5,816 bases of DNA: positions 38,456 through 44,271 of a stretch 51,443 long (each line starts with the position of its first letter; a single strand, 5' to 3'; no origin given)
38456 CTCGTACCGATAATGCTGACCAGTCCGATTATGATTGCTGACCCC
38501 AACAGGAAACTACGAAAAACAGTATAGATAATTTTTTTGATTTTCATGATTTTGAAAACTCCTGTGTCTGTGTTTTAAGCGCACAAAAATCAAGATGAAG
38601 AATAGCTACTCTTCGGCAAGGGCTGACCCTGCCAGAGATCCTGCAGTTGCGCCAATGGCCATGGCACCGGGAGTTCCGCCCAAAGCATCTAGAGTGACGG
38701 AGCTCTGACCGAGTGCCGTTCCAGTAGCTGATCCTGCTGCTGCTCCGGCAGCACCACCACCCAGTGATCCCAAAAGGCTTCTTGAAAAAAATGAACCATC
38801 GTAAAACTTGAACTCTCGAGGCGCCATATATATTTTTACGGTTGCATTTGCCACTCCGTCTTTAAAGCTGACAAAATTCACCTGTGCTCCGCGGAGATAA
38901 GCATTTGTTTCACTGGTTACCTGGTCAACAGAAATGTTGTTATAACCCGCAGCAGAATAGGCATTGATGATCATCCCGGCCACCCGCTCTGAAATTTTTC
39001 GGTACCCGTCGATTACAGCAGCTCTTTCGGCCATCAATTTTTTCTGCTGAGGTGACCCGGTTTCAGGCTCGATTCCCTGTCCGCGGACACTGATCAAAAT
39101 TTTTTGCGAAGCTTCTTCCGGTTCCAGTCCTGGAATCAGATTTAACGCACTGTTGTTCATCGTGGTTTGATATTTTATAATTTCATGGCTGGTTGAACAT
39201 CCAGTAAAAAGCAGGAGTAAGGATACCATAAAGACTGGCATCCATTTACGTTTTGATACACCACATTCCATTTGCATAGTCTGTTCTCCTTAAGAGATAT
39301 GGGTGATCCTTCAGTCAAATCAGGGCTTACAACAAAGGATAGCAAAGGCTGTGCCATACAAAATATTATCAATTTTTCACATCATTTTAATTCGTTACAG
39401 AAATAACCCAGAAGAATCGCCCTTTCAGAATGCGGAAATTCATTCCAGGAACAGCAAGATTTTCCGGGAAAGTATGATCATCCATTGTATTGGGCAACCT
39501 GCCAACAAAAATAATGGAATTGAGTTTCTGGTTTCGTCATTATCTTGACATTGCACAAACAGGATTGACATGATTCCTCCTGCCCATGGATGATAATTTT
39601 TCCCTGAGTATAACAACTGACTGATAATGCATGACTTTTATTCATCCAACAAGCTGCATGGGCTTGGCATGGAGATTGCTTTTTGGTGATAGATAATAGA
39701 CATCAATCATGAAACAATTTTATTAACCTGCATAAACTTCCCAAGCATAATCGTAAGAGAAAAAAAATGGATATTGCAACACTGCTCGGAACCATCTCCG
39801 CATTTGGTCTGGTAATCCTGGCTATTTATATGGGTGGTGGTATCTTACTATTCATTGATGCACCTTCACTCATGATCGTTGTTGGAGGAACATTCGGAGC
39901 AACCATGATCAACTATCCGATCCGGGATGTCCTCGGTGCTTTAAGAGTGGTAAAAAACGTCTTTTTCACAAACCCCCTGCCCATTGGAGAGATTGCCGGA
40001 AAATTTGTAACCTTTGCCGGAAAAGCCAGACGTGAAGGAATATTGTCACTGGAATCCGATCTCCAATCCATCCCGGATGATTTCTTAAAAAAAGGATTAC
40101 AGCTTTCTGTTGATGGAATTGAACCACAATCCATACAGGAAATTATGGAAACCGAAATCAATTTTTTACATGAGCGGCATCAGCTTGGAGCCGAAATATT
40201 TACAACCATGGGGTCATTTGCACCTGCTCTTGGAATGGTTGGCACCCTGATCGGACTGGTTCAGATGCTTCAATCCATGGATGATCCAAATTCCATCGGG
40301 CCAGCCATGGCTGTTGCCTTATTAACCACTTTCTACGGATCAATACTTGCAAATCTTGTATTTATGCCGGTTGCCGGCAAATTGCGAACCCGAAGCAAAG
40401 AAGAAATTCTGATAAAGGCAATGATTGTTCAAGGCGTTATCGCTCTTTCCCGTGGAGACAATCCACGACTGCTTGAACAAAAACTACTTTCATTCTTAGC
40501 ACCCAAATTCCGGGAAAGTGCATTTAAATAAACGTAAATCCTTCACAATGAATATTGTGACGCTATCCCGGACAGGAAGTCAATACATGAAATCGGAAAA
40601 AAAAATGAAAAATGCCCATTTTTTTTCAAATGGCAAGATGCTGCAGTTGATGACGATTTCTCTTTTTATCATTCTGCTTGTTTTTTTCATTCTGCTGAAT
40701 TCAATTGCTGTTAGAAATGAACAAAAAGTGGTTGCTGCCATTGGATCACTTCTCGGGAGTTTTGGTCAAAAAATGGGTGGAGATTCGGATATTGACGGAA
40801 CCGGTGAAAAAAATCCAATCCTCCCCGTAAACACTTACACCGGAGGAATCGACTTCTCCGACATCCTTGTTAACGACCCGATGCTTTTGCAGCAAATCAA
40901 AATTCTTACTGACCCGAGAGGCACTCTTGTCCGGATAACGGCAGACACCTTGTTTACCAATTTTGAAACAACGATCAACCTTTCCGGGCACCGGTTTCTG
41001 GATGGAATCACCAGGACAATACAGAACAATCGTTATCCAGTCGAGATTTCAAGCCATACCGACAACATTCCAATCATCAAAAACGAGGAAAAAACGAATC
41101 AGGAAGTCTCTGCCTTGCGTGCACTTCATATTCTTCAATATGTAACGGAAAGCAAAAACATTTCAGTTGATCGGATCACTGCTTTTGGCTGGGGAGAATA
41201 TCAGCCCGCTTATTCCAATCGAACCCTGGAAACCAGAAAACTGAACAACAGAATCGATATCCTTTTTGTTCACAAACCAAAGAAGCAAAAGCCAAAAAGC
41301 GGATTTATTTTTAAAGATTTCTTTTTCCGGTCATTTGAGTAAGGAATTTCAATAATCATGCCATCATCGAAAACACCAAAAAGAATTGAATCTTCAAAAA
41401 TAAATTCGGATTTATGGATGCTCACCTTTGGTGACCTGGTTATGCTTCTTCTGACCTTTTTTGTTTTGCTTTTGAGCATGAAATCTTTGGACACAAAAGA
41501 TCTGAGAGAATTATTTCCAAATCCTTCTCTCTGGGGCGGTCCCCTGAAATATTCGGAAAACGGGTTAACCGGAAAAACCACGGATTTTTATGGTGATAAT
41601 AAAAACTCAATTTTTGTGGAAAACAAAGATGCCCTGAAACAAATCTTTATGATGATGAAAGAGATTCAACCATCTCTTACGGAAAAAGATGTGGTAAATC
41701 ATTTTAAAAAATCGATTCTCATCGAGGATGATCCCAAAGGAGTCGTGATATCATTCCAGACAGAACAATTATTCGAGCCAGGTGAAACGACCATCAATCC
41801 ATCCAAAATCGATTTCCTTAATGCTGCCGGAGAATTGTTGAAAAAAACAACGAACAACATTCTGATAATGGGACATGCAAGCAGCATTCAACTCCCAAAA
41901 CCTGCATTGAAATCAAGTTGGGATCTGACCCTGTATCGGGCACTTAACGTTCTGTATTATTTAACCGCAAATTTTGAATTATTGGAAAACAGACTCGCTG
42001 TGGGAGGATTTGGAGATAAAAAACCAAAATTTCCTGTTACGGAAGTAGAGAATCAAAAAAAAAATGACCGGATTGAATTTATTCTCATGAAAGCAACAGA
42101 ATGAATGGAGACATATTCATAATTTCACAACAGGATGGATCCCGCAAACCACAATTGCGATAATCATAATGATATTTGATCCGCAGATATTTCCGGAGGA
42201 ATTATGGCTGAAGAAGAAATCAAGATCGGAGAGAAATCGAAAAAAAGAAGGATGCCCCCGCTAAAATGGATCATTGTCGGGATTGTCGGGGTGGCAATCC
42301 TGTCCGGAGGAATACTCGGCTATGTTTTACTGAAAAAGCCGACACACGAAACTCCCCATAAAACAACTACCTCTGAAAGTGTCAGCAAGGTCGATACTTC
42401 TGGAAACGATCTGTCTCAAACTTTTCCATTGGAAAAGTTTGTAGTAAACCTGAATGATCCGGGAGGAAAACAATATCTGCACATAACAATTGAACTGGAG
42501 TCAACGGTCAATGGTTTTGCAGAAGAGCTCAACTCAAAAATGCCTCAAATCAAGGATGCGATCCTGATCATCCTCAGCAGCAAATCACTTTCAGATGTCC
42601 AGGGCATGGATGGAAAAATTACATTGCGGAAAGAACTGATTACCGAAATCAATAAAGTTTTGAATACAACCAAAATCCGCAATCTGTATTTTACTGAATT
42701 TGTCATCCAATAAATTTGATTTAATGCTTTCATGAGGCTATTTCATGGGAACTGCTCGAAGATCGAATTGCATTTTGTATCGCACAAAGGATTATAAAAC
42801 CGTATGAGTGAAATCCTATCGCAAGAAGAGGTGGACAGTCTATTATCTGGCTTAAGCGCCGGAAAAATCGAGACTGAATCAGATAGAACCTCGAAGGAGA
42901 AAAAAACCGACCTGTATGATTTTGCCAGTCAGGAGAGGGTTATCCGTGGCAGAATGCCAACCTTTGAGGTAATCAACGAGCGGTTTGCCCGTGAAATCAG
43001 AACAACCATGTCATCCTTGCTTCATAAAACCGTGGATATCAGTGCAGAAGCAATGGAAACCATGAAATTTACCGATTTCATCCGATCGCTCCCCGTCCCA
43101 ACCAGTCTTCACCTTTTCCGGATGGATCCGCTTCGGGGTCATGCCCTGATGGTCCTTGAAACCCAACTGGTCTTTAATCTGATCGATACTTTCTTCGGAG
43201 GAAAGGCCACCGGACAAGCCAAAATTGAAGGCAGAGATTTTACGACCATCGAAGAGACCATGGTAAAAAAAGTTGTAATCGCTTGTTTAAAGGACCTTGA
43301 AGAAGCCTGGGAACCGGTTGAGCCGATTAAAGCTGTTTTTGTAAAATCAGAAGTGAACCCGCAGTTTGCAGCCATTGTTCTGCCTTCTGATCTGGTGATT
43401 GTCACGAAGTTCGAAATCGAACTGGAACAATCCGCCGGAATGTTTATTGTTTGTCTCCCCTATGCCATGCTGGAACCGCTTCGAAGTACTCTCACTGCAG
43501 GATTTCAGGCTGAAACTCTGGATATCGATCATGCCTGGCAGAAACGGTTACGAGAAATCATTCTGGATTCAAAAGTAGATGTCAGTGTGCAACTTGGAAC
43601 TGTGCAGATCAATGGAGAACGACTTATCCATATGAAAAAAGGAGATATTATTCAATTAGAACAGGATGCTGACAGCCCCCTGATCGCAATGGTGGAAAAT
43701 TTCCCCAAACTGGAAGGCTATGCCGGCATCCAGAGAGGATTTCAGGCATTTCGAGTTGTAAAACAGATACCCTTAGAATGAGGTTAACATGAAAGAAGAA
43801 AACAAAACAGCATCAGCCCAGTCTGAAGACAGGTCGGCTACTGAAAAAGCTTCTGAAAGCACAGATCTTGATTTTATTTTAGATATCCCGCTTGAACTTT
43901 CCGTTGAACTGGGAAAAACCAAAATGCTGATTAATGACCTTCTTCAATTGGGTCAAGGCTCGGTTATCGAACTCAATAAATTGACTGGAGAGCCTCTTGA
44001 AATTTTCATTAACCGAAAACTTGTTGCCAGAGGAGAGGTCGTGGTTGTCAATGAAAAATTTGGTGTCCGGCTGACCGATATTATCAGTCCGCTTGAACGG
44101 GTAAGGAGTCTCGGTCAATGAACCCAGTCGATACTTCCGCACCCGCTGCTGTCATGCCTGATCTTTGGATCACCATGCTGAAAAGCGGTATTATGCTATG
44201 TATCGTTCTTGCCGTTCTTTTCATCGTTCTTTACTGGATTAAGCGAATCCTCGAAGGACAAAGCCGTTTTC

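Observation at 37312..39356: Divergent sigma54-driven operon (FlgP/LPP20-like lipoprotein + 4x Ig-like repeat protein) inserted between flgE and motA: candidate new flagellar accessory structure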

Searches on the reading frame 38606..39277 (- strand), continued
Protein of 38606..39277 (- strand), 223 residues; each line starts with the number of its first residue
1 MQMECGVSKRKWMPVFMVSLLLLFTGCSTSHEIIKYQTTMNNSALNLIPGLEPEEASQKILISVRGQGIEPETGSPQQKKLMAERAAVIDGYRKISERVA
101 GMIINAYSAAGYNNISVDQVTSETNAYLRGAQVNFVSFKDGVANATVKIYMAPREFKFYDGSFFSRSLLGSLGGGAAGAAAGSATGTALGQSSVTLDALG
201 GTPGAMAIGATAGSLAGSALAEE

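Call 69: find_encoding_contigs(protein=P0256, flank=8000, max_places=2)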
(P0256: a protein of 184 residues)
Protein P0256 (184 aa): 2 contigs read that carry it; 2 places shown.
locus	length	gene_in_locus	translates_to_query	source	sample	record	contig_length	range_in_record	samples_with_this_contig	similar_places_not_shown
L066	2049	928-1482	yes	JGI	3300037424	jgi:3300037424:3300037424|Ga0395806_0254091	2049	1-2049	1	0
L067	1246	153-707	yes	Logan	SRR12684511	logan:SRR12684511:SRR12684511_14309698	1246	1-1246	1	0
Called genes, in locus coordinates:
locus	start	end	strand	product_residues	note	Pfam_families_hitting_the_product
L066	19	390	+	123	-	PF13701:DDE_Tnp_1_4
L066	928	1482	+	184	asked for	-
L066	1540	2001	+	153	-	-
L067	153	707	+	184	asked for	-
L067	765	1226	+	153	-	-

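Call 70: find_encoding_contigs(protein=P0245, flank=8000, max_places=2)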
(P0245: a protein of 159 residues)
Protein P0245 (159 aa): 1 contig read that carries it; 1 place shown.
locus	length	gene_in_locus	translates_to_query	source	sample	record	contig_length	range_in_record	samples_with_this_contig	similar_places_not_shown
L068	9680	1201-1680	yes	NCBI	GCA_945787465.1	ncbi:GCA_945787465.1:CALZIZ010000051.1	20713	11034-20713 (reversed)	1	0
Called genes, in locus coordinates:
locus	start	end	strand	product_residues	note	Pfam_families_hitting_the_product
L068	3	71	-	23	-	?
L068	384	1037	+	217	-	PF13505:OMP_b-brl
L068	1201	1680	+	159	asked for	PF02169:LPP20 (weak)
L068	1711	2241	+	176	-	-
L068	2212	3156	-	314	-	PF03747:ADP_ribosyl_GH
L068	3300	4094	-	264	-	PF07357:DRAT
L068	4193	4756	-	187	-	PF00072:Response_reg, PF03861:ANTAR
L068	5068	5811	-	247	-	-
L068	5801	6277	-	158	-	-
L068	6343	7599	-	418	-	-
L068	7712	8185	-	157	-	PF01750:HycI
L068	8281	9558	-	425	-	PF00374:NiFeSe_Hases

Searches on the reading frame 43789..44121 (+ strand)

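Call 40: search_protein_families(library=pfam, proteins=[window:43789-44121:+], max_evalue=0.001)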
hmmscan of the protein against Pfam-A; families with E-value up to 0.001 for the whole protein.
window:43789-44121:+ (110 aa): 1 family
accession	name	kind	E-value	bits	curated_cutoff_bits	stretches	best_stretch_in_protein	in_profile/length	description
PF01052.25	FliMN_C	-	3.4e-26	91.4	23.8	1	30-99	3-72/73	Type III flagellar switch regulator (C-ring) FliN C-term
